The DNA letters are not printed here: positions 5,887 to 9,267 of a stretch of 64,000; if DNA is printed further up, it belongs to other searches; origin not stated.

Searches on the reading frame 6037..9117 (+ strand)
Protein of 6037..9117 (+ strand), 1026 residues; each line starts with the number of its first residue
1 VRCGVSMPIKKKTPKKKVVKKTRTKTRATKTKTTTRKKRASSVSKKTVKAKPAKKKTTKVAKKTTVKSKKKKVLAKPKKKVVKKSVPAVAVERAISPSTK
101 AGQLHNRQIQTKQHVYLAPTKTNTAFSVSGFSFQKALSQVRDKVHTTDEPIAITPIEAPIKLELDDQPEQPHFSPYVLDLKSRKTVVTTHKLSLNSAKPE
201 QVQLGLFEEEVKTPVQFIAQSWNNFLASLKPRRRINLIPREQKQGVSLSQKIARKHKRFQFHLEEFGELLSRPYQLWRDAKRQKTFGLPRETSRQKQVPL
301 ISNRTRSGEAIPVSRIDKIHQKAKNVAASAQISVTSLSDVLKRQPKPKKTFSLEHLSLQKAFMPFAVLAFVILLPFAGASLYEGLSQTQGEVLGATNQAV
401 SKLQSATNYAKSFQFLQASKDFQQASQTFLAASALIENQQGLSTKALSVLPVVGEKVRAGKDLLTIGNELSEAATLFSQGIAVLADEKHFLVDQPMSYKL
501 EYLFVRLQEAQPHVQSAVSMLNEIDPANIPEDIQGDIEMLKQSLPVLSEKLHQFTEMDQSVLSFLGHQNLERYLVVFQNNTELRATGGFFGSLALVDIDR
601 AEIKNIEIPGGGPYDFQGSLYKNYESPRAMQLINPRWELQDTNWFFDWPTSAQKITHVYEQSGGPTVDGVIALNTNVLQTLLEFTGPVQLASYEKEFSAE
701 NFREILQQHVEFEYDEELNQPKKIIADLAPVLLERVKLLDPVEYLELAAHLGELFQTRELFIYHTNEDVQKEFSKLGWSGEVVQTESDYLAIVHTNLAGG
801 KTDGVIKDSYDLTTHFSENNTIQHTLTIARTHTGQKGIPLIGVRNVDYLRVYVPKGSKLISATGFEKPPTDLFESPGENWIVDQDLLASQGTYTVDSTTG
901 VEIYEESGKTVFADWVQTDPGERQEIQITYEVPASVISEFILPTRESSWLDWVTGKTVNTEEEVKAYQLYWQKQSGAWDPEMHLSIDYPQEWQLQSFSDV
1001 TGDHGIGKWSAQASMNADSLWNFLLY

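Call 87: search_protein_families(library=pfam, proteins=[window:6037-9117:+], max_evalue=0.00001)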
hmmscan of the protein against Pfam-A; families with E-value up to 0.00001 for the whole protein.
window:6037-9117:+ (1026 aa): 1 family
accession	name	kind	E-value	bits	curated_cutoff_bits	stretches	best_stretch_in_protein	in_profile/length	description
PF13196.11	DUF4012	-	7e-26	91.9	28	1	572-708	5-141/144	Protein of unknown function (DUF4012)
